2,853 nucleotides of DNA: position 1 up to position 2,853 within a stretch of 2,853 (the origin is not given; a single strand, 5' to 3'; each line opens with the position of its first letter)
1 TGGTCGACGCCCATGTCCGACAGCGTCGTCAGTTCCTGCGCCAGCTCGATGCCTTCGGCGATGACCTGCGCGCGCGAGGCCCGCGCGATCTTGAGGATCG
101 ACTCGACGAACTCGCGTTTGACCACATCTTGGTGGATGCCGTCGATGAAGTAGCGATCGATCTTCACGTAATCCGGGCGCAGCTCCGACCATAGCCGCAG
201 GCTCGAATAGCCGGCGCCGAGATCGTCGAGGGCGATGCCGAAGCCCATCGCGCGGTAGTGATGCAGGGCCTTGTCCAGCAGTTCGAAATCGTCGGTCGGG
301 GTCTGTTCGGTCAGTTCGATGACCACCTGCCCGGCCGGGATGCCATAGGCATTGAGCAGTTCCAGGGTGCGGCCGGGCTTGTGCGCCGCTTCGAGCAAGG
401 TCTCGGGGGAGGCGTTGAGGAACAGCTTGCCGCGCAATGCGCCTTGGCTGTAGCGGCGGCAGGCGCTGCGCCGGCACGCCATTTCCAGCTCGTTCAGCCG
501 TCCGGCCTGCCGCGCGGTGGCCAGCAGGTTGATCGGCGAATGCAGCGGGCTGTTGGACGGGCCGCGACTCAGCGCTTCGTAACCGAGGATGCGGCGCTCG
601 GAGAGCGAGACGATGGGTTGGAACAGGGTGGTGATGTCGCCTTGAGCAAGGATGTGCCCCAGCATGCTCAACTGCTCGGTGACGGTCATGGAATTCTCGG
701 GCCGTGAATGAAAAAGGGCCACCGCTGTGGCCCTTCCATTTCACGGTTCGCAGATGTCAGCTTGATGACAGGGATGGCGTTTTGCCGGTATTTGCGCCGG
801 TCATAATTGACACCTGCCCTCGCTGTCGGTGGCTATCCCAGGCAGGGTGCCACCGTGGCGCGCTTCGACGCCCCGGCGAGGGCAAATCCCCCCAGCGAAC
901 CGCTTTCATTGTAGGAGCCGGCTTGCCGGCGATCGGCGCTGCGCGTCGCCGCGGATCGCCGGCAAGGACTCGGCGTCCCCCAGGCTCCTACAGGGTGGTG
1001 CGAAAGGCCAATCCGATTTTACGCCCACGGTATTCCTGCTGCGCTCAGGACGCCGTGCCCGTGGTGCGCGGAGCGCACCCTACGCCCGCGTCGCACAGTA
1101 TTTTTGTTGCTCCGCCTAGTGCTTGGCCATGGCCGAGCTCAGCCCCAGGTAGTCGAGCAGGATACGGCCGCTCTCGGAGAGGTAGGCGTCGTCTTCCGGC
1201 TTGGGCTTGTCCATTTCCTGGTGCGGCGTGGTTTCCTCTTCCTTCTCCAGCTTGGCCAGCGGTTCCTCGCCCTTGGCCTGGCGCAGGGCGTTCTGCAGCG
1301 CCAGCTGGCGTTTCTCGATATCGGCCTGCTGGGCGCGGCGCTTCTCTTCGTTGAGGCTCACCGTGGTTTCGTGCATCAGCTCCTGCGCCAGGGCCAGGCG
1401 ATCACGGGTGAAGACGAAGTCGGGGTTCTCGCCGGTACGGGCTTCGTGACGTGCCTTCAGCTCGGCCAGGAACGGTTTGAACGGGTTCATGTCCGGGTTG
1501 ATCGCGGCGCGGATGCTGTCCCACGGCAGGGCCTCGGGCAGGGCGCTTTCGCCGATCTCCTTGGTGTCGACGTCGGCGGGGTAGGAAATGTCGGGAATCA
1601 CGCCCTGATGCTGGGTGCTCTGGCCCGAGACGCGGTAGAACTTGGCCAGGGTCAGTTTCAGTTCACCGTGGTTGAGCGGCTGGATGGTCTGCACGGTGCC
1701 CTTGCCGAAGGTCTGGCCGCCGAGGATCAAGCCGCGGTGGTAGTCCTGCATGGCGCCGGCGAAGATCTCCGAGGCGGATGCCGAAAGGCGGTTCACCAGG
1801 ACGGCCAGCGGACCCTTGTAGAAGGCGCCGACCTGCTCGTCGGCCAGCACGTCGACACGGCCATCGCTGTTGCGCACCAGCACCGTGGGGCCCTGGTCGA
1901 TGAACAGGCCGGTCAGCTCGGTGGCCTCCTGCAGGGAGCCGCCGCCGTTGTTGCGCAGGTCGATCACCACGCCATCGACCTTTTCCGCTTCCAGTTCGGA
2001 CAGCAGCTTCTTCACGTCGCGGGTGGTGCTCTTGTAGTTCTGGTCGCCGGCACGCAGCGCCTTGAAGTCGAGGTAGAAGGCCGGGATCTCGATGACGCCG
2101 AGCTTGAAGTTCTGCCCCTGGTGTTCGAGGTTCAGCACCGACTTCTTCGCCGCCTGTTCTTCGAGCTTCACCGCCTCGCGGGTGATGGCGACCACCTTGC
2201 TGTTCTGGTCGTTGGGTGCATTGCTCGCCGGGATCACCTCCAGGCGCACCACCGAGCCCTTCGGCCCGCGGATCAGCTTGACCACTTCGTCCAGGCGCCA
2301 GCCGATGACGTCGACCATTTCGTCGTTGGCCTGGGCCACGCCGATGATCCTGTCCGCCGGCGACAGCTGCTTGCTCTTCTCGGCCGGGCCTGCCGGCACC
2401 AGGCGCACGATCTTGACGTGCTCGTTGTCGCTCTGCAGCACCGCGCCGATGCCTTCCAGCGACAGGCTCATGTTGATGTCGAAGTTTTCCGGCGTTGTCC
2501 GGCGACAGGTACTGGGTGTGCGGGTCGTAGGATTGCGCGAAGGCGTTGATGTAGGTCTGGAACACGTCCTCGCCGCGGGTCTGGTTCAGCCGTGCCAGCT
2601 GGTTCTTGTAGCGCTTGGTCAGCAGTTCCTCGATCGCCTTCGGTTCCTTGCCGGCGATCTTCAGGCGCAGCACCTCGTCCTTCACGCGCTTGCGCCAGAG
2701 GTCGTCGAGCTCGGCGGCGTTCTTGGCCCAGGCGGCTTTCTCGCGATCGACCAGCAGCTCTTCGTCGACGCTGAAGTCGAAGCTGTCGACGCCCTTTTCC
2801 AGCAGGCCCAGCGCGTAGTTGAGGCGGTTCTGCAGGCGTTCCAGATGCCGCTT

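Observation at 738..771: Pho-box-like promoter upstream of the EAL phosphodiesterase suggests phosphate-starvation control of c-di-GMP (RapA-like)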

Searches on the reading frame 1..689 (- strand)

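Call 8: search_protein_families(library=pfam, proteins=[window:1-689:-])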
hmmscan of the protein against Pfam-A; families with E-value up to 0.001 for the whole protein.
window:1-689:- (229 aa): 1 family
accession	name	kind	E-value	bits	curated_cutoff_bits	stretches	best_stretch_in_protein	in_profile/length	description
PF00563.25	EAL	-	1.4e-48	165.8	31.3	1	14-229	8-226/236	EAL domain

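Call 17: find_related_loci(query=window:1-689:-, collection=genome_contigs, flank=3000)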
Query window:1-689:- (229 aa) in genome_contigs; peptide patterns used: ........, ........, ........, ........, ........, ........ (x = any residue, [..] = any of these).
600 stretches matched a pattern (row limit reached: there are more); 534 encode a relative of the query (tblastn E <= 1e-3); the best 80 are kept; 80 distinct loci.
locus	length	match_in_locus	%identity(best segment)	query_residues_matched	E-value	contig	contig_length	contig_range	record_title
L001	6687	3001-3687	97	1-229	7e-151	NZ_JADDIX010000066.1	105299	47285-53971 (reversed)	Pseudomonas lopnurensis strain AL-54 66, whole genome shotgun sequence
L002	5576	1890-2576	97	1-229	2e-150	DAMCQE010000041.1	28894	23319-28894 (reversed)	MAG TPA_asm: Pseudomonas sp. isolate CTOTU49974 NODE_191_length_28894_cov_11.125906, whole genome shotgun sequence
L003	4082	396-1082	96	1-229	2e-150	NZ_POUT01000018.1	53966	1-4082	Stutzerimonas stutzeri strain 24a75 NODE_18_length_53966_cov_17.1224, whole genome shotgun sequence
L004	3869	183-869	84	1-229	9e-131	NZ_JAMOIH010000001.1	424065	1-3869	Stutzerimonas stutzeri strain 28a39 38Pst28a39gv12C001, whole genome shotgun sequence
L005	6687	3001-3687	80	1-229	4e-126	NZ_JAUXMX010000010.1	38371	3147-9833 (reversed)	MAG: Pseudomonas sp. isolate C1_concoct.bin.126 C1_k141_181332, whole genome shotgun sequence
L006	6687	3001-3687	80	1-229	2e-125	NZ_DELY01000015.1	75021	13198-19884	MAG: Pseudomonas sp. UBA2684 UBA2684_contig_175, whole genome shotgun sequence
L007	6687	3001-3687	83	1-229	5e-125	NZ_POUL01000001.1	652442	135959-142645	Stutzerimonas stutzeri strain 4C29 NODE_1_length_652442_cov_19.1394, whole genome shotgun sequence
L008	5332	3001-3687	83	1-229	3e-125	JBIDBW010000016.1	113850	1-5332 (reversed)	Pseudomonas sp. NPDC047963 NPDC047963_103_A4.ctg-0016, whole genome shotgun sequence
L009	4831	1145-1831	80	1-229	5e-125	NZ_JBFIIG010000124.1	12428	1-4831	MAG: Pseudomonas sp. isolate Mix_sand11.2021.09.Z.43 k141_1712267_length_12428_cov_23.4566, whole genome shotgun sequenc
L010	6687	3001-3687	79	1-229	3e-124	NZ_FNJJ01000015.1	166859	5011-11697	Ectopseudomonas guguanensis strain JCM 18416, whole genome shotgun sequence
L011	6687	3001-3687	79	1-229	3e-124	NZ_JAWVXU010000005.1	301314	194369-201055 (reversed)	MAG: Pseudomonas sp. isolate HN13.bin.16 k141_36753_length_301314_cov_194.4091, whole genome shotgun sequence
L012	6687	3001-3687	83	1-229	9e-124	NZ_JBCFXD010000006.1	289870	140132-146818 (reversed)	Stutzerimonas chloritidismutans strain 03GJ23 NODE_6_length_289870_cov_88.665126, whole genome shotgun sequence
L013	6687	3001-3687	79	1-229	9e-124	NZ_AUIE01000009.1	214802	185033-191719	Metapseudomonas resinovorans DSM 21078 G559DRAFT_scaffold00008.8_C, whole genome shotgun sequence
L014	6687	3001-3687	82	1-229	2e-123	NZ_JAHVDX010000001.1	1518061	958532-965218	Stutzerimonas chloritidismutans strain SA195 Indigo54_contig_1, whole genome shotgun sequence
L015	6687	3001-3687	79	1-229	2e-123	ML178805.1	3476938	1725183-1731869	Pseudomonas sp. HS-2 genomic scaffold Scaffold1, whole genome shotgun sequence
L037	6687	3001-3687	77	1-229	3e-121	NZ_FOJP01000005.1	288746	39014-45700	Metapseudomonas otitidis strain DSM 17224, whole genome shotgun sequence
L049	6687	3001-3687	78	1-229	2e-120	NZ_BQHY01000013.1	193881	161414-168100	Pseudomonas parakoreensis strain BML-PP030 sequence013, whole genome shotgun sequence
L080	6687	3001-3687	77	1-229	1e-118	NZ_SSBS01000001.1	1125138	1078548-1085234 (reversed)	Pseudomonas atacamensis strain M7D1 M7D1_Contig_1_consensus_sequence, whole genome shotgun sequence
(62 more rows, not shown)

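Call 22: search_protein_families(library=pfam, proteins=[L001:3001-4797:+])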
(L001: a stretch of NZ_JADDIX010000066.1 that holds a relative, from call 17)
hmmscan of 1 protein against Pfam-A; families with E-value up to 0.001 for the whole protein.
L001:3001-4797:+ (598 aa): 3 families
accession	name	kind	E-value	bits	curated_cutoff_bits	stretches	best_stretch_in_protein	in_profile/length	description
PF00563.25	EAL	-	2.5e-53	181.3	31.3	1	14-239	8-236/236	EAL domain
PF00990.26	GGDEF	-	2.5e-16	60.3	23.8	1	406-512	5-120/161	Diguanylate cyclase, GGDEF domain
PF00571.33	CBS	-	0.00037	21.2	24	0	281-316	15-49/57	CBS domain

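Call 31: find_homologous_proteins(query=L001:3001-4797:+, max_evalue=1e-50)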
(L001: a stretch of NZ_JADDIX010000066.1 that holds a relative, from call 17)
Query L001:3001-4797:+ (598 aa): 7330 proteins with E <= 1e-50 among 8000 candidates; the best 120 are listed.
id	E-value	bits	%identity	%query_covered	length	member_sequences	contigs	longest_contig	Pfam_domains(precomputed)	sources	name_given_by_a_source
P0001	0.0e+0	1311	99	100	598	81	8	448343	PF00563.26,PF00990.27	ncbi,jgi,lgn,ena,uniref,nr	ncbi:EAL and GGDEF domain-containing protein [Stutzerimonas stutzeri]|uniref:EAL and GGDEF domain-co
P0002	0.0e+0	1270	97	100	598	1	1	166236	PF00563.26,PF00990.27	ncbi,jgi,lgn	-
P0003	0.0e+0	1267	96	100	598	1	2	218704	PF00563.26,PF00990.27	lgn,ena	-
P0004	0.0e+0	1247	95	99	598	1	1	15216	PF00563.26,PF00990.27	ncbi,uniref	ncbi:EAL domain-containing protein [Pseudomonas sp.]|uniref:EAL domain-containing protein n=1 Tax=Ps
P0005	0.0e+0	1166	89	100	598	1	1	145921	PF00563.26,PF00990.27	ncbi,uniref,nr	ncbi:bifunctional diguanylate cyclase/phosphodiesterase [Stutzerimonas stutzeri]|uniref:bifunctional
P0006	0.0e+0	1064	80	100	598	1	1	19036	PF00563.26,PF00990.27,PF00571.34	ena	-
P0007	0.0e+0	1058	81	100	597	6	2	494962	PF00563.26,PF00990.27,PF00571.34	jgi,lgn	jgi:diguanylate cyclase (GGDEF)-like protein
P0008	0.0e+0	1057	81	100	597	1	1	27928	PF00563.26,PF00990.27,PF00571.34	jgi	jgi:diguanylate cyclase (GGDEF)-like protein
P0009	0.0e+0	1055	81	100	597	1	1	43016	PF00563.26,PF00990.27,PF00571.34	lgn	-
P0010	0.0e+0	1054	81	100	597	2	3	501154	PF00563.26,PF00990.27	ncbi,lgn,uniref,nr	ncbi:EAL domain-containing protein [Pseudomonas stutzeri]|uniref:Diguanylate phosphodiesterase n=1 T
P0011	0.0e+0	1051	81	100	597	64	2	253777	PF00563.26,PF00990.27,PF00571.34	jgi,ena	-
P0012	0.0e+0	1045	81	100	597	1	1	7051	PF00563.26,PF00990.27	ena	-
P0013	0.0e+0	1040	80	100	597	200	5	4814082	PF00563.26,PF00990.27,PF00571.34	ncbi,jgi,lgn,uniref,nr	ncbi:EAL and GGDEF domain-containing protein [Stutzerimonas stutzeri]|jgi:diguanylate cyclase (GGDEF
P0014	0.0e+0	1039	80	100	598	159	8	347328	PF00563.26,PF00990.27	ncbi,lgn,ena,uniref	ncbi:EAL domain-containing protein [Stutzerimonas stutzeri]|uniref:EAL domain-containing protein n=1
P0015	0.0e+0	1039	79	100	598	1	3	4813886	PF00563.26,PF00990.27,PF00571.34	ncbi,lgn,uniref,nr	ncbi:EAL and GGDEF domain-containing protein [Pseudomonas stutzeri]|uniref:Diguanylate phosphodieste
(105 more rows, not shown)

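Call 59: find_homologous_proteins(query=L037:3001-4746:+, max_evalue=1e-100)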
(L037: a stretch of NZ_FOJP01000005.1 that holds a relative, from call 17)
Query L037:3001-4746:+ (582 aa): 7062 proteins with E <= 1e-100 among 8000 candidates; the best 120 are listed.
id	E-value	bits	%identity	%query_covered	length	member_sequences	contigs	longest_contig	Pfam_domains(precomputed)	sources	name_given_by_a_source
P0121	0.0e+0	1300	100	100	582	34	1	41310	PF00563.26,PF00990.27,PF00571.34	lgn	-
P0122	0.0e+0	1298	99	100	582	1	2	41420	PF00563.26,PF00990.27,PF00571.34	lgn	-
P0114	0.0e+0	1187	91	100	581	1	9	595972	PF00563.26,PF00990.27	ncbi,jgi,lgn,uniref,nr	ncbi:bifunctional diguanylate cyclase/phosphodiesterase [Pseudomonas sp. No.21]|jgi:diguanylate cycl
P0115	0.0e+0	1187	91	100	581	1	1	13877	PF00563.26,PF00990.27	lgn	-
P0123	0.0e+0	1185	91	100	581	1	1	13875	PF00563.26,PF00990.27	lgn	-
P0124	0.0e+0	1185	91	100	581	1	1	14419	PF00563.26,PF00990.27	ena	-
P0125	0.0e+0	1180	90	100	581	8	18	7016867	PF00563.26,PF00990.27,PF00571.34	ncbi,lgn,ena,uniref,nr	ncbi:diguanylate phosphodiesterase [Pseudomonas solani]|uniref:Bifunctional diguanylate cyclase/phos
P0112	0.0e+0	1180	90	100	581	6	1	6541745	PF00563.26,PF00990.27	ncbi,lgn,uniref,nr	ncbi:bifunctional diguanylate cyclase/phosphodiesterase [Pseudomonas tohonis]|uniref:bifunctional di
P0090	0.0e+0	1179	90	100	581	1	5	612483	PF00563.26,PF00990.27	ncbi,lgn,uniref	ncbi:bifunctional diguanylate cyclase/phosphodiesterase [Pseudomonas sp. USHLN015]|uniref:bifunction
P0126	0.0e+0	1179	90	100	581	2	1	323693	PF00563.26,PF00990.27,PF00571.34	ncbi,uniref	ncbi:bifunctional diguanylate cyclase/phosphodiesterase [Pseudomonas solani]|uniref:bifunctional dig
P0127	0.0e+0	1176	90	100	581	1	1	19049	PF00563.26,PF00990.27,PF00571.34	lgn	-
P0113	0.0e+0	1122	86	100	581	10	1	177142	PF00563.26,PF00990.27,PF00571.34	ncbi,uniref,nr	ncbi:bifunctional diguanylate cyclase/phosphodiesterase [Pseudomonas sp. BN411]|uniref:bifunctional 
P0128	0.0e+0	1112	85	100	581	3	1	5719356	PF00563.26,PF00990.27,PF00571.34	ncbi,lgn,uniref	ncbi:bifunctional diguanylate cyclase/phosphodiesterase [Pseudomonas boanensis]|uniref:bifunctional 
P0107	0.0e+0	1111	85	100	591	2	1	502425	PF00563.26,PF00990.27,PF00571.34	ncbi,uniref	ncbi:EAL domain-containing protein [Pseudomonas sp.]|uniref:EAL domain-containing protein n=1 Tax=Ps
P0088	0.0e+0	1110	85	100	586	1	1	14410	PF00563.26,PF00990.27,PF00571.34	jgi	-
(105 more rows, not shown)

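Call 74: list_cluster_members(proteins=[L049:3001-4788:+, L080:3001-4776:+, L145:5834-7579:-])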
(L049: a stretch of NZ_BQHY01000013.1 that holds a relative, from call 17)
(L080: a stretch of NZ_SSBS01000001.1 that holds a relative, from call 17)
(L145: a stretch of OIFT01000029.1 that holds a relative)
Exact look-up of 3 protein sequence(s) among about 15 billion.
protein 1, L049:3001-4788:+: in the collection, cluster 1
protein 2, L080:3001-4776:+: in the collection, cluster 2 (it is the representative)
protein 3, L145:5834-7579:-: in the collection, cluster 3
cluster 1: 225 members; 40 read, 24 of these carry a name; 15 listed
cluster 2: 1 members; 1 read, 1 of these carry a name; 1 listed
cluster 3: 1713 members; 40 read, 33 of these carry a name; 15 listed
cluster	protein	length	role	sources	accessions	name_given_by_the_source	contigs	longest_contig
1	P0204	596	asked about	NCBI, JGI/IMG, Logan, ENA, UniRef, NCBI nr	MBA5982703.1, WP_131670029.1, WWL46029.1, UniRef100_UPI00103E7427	EAL and GGDEF domain-containing protein [Pseudomonas sp. MD195_PC81_125] | bifunctional diguanylate cyclase/phosphodiesterase n=1 Tax=Pseudomonas TaxID=286 ... | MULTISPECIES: bifunctional diguanylate cyclase/phosphodiesterase [Pseudomonas]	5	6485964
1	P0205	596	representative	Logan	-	-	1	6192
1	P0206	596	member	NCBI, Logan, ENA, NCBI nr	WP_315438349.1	bifunctional diguanylate cyclase/phosphodiesterase [uncultured Pseudomonas sp.]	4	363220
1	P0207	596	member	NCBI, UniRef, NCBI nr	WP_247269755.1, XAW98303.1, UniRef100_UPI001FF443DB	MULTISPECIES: bifunctional diguanylate cyclase/phosphodiesterase [Pseudomonas] | bifunctional diguanylate cyclase/phosphodiesterase n=1 Tax=Pseudomonas TaxID=286 ... | bifunctional diguanylate cyclase/phosphodiesterase [Pseudomonas sp. YL2]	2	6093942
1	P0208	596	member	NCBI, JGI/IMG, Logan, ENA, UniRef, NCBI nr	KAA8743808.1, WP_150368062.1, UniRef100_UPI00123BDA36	GGDEF domain-containing protein [Pseudomonas koreensis] | bifunctional diguanylate cyclase/phosphodiesterase n=1 Tax=Pseudomonas koreensis ... | bifunctional diguanylate cyclase/phosphodiesterase [Pseudomonas koreensis]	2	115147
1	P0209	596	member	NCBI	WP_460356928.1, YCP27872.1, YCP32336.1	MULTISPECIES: bifunctional diguanylate cyclase/phosphodiesterase [unclassified ...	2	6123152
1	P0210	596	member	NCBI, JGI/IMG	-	EAL domain-containing protein (putative c-di-GMP-specific phosphodiesterase class ...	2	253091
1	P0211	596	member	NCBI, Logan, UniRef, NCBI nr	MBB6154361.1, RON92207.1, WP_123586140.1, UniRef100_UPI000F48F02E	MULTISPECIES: bifunctional diguanylate cyclase/phosphodiesterase [Pseudomonas] | bifunctional diguanylate cyclase/phosphodiesterase n=1 Tax=Pseudomonas TaxID=286 ...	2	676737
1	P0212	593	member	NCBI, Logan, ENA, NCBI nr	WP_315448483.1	bifunctional diguanylate cyclase/phosphodiesterase [uncultured Pseudomonas sp.]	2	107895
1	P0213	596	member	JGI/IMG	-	diguanylate cyclase (GGDEF)-like protein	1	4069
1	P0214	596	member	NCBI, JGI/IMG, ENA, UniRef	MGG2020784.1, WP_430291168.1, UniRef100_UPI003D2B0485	bifunctional diguanylate cyclase/phosphodiesterase [Pseudomonas sp. S8] | bifunctional diguanylate cyclase/phosphodiesterase n=1 Tax=Pseudomonas sp. S8 ...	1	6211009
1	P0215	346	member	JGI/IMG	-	GGDEF domain-containing protein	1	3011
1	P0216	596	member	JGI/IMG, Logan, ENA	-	EAL domain-containing protein (putative c-di-GMP-specific phosphodiesterase class ...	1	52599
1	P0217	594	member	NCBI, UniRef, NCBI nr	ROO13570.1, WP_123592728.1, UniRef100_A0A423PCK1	diguanylate phosphodiesterase [Pseudomonas fluorescens] | Diguanylate phosphodiesterase n=1 Tax=Pseudomonas fluorescens TaxID=294 ... | bifunctional diguanylate cyclase/phosphodiesterase [Pseudomonas fluorescens]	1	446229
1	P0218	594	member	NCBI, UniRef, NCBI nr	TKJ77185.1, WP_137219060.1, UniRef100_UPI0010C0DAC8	diguanylate phosphodiesterase [Pseudomonas koreensis] | bifunctional diguanylate cyclase/phosphodiesterase n=1 Tax=Pseudomonas koreensis ... | bifunctional diguanylate cyclase/phosphodiesterase [Pseudomonas koreensis]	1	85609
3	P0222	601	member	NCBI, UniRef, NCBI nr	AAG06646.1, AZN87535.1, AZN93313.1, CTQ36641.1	TPA: EAL and GGDEF domain-containing protein [Pseudomonas aeruginosa] | GGDEF domain-containing protein n=3 Tax=Pseudomonas TaxID=286 RepID=Q9HYY2_PSEAE | bifunctional diguanylate cyclase/phosphodiesterase [Pseudomonas aeruginosa]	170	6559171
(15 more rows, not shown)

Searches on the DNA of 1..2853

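Call 5: search_rna_families(source=window, threshold=evalue, max_evalue=10)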
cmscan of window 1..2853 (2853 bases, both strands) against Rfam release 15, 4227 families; matches with E-value up to 10: 4.
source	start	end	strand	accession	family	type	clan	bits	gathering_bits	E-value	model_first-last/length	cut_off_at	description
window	695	749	-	RF01554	TB9Cs2H1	Gene; snRNA; snoRNA; HACA-box;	-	17.6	45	5.3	1-68/68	no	Trypanosomatid snoRNA TB9Cs2H1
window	1695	1802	+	RF02800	Rp_sR47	Gene; sRNA;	-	17.5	60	0.14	45-154/316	no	Rickettsia sRNA47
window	448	517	-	RF02459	Virus_CITE_4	Cis-reg;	-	16.7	40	8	1-85/85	no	Necrovirus cap-independent translation element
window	6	22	+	RF01134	sR30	Gene; snRNA; snoRNA; CD-box;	-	12.5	38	7.1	41-57/57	no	Small nucleolar RNA sR30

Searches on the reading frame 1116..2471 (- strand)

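Call 8: search_protein_families(library=pfam, proteins=[window:1116-2471:-])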
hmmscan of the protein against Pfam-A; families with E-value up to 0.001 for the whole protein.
window:1116-2471:- (451 aa): 4 families
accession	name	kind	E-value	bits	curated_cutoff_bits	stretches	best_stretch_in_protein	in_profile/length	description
PF03572.23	Peptidase_S41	-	5e-49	166.5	24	1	123-296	1-164/165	Peptidase family S41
PF11818.13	DUF3340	-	6.1e-40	137.3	28.6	1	301-442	1-154/155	C-terminal domain of tail specific protease (DUF3340)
PF00595.29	PDZ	-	6.9e-09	36.4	23.2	1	6-79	10-80/81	PDZ domain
PF17820.7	PDZ_6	-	0.00097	19.3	27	0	21-79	2-52/54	PDZ domain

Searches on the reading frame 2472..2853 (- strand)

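Call 8: search_protein_families(library=pfam, proteins=[window:2472-2853:-, window:2473-2853:-, window:2474-2853:-])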
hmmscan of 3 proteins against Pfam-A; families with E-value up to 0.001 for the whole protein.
window:2472-2853:- (127 aa): 1 family
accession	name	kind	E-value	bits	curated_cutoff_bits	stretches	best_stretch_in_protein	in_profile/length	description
PF17804.6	TSP_NTD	-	9e-40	137.3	26.4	1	2-119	71-188/188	Tail specific protease N-terminal domain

window:2473-2853:- (127 aa): 1 family
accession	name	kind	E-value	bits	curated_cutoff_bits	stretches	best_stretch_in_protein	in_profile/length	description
PF17804.6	TSP_NTD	-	9e-40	137.3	26.4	1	2-119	71-188/188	Tail specific protease N-terminal domain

window:2474-2853:- (126 aa): 1 family
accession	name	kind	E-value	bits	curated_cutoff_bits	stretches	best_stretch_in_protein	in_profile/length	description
PF17804.6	TSP_NTD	-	8.7e-40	137.4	26.4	1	2-119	71-188/188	Tail specific protease N-terminal domain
